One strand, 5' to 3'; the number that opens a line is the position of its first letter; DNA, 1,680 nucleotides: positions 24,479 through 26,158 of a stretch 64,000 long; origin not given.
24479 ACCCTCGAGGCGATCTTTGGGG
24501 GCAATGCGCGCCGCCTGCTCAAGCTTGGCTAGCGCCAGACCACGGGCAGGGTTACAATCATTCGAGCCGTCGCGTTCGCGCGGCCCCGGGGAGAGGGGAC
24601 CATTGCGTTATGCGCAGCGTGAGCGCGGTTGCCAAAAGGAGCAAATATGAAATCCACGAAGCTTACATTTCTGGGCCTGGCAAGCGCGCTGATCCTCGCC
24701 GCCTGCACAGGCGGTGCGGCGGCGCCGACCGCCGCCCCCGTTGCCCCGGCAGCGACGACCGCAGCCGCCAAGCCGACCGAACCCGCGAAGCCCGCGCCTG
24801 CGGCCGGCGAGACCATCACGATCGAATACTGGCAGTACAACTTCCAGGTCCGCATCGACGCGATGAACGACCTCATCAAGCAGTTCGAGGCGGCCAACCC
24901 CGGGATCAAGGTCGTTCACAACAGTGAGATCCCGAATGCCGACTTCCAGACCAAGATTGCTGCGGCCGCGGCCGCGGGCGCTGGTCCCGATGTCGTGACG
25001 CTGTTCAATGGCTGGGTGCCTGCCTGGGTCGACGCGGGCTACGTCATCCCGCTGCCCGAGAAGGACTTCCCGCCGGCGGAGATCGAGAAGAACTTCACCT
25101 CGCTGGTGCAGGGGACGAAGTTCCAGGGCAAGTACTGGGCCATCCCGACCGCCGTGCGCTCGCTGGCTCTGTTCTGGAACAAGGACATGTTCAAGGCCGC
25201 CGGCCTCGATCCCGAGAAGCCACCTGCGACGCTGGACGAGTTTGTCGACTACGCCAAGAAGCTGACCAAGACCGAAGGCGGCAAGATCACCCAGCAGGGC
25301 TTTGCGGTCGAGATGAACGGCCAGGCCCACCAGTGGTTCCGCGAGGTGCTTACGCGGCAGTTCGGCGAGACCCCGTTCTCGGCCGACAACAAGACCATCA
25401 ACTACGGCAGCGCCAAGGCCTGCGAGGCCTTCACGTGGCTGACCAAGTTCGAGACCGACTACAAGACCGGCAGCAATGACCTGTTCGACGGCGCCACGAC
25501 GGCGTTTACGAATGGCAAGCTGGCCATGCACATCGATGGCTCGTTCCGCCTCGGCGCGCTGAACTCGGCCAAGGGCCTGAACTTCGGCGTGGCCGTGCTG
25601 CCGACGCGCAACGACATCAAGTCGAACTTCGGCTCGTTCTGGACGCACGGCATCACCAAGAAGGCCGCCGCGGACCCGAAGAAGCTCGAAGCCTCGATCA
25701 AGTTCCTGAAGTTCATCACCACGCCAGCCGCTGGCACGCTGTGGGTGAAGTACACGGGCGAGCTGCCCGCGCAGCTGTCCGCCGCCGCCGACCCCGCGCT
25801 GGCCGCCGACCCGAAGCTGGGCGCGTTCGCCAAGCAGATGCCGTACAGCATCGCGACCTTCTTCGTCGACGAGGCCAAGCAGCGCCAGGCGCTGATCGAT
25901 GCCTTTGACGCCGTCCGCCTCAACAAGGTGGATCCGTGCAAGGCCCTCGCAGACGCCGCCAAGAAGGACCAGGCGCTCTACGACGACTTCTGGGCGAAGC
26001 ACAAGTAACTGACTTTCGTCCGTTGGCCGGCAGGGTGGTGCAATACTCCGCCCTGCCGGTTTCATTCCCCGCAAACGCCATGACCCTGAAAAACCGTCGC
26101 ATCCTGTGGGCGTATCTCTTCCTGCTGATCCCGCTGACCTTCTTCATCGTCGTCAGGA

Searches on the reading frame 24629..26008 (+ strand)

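Call 60: search_protein_families(library=pfam, proteins=[window:24629-26008:+], max_evalue=0.0001)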
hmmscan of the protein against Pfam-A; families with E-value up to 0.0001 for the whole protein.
window:24629-26008:+ (459 aa): 2 families
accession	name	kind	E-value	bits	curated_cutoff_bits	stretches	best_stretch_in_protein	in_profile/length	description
PF13416.11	SBP_bac_8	-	1.9e-37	130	27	1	82-398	2-278/279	Bacterial extracellular solute-binding protein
PF01547.30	SBP_bac_1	-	2.5e-34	120.1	26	1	77-368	6-305/307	Bacterial extracellular solute-binding protein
